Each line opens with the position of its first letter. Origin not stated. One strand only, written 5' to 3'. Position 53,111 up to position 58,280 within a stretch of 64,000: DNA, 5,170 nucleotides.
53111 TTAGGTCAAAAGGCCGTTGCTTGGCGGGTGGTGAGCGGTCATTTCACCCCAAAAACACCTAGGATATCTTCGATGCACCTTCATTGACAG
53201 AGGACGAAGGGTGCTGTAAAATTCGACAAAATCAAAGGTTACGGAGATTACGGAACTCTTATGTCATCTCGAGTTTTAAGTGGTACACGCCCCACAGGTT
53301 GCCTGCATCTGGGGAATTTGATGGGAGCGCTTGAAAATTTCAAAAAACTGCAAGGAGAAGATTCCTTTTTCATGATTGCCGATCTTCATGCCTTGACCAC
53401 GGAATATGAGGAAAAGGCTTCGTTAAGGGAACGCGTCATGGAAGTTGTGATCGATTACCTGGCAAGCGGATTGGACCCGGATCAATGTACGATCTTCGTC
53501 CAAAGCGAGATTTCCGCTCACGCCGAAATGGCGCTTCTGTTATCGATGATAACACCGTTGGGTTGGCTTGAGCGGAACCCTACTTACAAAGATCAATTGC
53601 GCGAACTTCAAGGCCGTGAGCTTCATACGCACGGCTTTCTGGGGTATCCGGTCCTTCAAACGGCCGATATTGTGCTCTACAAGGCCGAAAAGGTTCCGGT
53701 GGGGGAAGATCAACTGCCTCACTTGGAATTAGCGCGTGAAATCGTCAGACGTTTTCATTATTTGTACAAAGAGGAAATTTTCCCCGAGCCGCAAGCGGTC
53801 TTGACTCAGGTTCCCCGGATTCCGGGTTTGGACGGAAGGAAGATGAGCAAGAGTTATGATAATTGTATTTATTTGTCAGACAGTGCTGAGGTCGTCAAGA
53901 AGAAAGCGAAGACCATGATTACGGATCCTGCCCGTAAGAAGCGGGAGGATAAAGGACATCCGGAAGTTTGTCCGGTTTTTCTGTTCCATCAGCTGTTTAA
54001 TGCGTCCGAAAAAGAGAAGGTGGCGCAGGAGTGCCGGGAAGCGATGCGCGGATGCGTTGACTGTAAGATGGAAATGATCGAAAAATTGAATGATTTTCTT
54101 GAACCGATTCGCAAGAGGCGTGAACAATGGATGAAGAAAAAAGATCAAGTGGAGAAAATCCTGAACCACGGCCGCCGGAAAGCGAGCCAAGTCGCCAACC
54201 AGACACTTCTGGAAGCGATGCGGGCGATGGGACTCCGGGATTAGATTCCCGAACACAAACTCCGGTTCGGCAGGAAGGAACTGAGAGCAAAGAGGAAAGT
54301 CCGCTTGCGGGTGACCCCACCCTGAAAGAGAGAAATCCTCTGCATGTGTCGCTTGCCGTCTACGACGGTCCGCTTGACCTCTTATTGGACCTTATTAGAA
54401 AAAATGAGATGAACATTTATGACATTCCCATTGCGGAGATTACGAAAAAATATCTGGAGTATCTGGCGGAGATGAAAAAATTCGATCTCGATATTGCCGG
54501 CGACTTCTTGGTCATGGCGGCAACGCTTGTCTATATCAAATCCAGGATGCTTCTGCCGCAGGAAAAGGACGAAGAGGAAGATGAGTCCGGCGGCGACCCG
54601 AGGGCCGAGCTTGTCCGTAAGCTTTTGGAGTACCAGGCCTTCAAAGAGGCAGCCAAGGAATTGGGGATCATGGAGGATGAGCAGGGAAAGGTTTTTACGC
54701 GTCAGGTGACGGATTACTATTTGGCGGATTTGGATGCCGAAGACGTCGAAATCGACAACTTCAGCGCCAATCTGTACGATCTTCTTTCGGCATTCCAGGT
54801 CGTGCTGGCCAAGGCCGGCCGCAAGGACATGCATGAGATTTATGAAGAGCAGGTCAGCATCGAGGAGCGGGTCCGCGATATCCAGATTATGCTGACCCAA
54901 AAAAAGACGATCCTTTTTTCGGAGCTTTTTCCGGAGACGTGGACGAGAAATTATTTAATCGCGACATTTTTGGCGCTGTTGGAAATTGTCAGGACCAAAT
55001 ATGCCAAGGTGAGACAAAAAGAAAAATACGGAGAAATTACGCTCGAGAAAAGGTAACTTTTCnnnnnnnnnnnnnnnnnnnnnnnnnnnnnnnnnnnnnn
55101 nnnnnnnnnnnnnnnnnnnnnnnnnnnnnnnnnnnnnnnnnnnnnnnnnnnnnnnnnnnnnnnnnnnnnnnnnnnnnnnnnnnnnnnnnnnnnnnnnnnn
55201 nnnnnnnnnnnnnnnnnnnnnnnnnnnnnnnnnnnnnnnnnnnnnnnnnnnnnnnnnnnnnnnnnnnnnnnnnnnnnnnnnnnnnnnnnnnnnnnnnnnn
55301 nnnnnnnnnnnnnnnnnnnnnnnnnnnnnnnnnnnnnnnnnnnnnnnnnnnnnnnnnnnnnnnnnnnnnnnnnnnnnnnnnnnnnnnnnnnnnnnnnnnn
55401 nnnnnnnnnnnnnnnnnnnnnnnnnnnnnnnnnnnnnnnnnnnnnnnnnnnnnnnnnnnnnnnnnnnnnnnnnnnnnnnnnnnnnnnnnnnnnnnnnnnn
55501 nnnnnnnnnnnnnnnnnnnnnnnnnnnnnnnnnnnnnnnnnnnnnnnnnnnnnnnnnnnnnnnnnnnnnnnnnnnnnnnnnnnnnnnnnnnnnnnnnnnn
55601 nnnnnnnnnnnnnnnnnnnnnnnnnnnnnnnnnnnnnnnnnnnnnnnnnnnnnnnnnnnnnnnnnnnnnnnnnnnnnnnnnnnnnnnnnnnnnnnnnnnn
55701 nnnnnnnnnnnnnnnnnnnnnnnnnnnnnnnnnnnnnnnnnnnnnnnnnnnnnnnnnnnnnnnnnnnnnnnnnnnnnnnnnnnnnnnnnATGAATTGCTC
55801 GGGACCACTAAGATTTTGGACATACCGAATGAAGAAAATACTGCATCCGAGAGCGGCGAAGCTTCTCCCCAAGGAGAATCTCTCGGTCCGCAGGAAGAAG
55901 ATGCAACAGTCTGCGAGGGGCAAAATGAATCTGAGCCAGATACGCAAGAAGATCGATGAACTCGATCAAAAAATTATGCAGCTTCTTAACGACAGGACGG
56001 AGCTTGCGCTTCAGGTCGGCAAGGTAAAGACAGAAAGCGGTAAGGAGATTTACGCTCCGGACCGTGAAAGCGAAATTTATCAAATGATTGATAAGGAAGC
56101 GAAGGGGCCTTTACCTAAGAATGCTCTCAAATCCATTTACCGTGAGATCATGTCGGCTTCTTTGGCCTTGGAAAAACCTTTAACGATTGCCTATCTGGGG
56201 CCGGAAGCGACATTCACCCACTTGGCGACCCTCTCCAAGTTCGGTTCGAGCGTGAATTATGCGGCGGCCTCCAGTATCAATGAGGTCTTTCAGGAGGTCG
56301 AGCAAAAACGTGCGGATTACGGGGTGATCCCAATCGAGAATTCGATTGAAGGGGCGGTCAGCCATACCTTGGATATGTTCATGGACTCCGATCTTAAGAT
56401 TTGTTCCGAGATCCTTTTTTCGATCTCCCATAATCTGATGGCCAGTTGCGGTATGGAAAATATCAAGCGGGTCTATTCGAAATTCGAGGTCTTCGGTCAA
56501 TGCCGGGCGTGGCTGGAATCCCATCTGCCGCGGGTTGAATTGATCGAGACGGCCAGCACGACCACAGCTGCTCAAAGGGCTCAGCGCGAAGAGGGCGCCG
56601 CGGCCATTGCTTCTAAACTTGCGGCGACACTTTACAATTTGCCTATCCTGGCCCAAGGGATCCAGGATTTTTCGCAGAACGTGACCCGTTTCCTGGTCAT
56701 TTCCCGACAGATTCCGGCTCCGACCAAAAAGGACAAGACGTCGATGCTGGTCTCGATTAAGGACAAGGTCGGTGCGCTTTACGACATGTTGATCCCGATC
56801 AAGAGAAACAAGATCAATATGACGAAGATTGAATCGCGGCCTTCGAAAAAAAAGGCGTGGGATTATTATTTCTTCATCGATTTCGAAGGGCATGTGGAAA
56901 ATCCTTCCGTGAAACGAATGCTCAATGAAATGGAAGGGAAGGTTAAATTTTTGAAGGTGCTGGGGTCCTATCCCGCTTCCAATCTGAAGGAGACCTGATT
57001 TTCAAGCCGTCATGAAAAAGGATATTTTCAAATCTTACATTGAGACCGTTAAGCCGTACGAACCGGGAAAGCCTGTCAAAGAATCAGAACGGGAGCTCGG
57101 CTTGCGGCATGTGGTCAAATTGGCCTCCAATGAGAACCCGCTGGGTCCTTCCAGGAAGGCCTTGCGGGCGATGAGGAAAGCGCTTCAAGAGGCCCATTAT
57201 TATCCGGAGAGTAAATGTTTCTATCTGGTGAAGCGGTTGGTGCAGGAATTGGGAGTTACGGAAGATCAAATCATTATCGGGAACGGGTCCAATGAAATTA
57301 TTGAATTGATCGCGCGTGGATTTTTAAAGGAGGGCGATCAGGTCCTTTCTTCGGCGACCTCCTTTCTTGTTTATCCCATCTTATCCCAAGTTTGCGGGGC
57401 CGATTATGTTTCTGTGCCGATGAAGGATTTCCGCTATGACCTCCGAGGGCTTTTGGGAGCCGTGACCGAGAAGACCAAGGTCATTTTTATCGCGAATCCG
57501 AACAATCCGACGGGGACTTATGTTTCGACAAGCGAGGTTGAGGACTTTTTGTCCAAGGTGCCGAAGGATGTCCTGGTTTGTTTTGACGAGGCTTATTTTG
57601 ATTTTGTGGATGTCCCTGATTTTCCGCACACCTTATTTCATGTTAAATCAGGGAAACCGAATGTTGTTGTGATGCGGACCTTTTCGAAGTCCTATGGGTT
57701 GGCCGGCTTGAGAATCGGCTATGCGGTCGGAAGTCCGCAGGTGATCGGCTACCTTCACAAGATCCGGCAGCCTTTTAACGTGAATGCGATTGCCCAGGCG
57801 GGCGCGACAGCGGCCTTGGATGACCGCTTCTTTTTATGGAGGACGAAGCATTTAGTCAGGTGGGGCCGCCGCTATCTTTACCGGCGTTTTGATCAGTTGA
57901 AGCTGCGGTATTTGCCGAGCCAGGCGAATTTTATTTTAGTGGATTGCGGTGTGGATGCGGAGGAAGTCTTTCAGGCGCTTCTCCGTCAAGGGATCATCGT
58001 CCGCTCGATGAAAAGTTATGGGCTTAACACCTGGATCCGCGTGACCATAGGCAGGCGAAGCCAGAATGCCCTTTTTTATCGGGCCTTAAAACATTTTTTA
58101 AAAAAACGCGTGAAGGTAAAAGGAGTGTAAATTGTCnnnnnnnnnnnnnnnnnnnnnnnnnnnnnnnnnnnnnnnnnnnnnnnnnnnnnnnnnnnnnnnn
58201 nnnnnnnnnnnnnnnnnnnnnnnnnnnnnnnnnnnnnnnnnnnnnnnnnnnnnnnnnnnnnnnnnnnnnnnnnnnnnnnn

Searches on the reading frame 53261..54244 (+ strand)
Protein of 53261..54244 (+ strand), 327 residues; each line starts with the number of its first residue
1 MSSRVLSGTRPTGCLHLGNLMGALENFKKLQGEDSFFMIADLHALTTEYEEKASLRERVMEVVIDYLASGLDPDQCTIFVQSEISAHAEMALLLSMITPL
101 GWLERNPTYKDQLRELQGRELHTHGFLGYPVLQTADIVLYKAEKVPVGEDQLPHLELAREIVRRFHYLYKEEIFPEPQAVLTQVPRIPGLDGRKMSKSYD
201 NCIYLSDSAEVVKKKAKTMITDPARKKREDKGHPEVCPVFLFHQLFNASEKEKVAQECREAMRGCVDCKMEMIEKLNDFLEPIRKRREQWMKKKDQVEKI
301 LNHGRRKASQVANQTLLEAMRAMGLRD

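Call 11: search_protein_families(library=pfam, proteins=[window:53261-54244:+])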
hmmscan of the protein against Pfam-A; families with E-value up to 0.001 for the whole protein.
window:53261-54244:+ (327 aa): 1 family
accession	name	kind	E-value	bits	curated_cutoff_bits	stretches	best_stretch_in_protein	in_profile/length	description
PF00579.31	tRNA-synt_1b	-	4e-64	217.2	21.1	1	3-281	6-292/292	tRNA synthetases class I (W and Y)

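Call 19: find_encoding_contigs(protein=window:53261-54244:+, flank=10000, max_places=6)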
Protein window:53261-54244:+ (327 aa): no gene with exactly this product is on record in the collection.

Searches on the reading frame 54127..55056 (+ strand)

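Call 44: search_protein_families(library=pfam, proteins=[window:54127-55056:+], max_evalue=0.00001)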
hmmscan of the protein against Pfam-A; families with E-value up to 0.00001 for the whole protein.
window:54127-55056:+ (309 aa): 1 family
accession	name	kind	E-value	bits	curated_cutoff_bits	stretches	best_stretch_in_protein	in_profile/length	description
PF02616.19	SMC_ScpA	-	6.4e-42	144.6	24.6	1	89-305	1-228/232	Segregation and condensation protein ScpA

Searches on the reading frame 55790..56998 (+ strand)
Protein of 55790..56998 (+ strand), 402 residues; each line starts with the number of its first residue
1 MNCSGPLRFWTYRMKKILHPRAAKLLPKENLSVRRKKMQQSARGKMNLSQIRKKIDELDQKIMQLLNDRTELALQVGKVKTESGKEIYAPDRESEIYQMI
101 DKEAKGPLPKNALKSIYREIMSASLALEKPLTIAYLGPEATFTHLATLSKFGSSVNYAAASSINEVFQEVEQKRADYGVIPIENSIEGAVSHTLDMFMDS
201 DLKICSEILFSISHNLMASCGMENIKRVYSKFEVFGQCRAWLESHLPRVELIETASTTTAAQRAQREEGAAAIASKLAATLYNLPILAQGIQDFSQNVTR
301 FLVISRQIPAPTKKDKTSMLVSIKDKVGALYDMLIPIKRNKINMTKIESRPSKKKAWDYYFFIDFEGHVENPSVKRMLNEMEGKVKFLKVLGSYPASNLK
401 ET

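Call 44: search_protein_families(library=pfam, proteins=[window:55790-56998:+], max_evalue=0.00001)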
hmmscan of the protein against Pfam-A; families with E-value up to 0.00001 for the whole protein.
window:55790-56998:+ (402 aa): 3 families
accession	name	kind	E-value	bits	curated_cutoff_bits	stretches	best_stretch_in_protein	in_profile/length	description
PF00800.23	PDT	-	2.7e-64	216.8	25.2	1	133-307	1-179/181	Prephenate dehydratase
PF01817.26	CM_2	-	1.1e-23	83.6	27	1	51-129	1-80/80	Chorismate mutase type II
PF01842.31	ACT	-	1.9e-06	28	27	1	320-376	4-59/66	ACT domain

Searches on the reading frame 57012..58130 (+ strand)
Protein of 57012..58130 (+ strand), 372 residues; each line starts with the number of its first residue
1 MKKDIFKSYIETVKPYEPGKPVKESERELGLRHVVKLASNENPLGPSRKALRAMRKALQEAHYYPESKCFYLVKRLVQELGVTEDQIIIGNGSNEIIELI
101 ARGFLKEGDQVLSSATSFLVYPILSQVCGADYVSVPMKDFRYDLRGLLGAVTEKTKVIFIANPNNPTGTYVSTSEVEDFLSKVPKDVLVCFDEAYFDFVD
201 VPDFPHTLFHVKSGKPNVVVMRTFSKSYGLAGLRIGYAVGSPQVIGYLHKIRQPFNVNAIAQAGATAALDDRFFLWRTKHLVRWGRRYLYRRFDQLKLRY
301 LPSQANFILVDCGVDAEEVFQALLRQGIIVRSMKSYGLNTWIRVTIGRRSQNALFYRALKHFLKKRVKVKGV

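Call 44: search_protein_families(library=pfam, proteins=[window:57012-58130:+], max_evalue=0.00001)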
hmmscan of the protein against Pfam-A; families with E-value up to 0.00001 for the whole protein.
window:57012-58130:+ (372 aa): 1 family
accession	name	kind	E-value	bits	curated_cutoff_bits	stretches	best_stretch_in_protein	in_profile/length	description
PF00155.27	Aminotran_1_2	-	2e-60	205.4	19.7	1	33-351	2-353/361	Aminotransferase class I and II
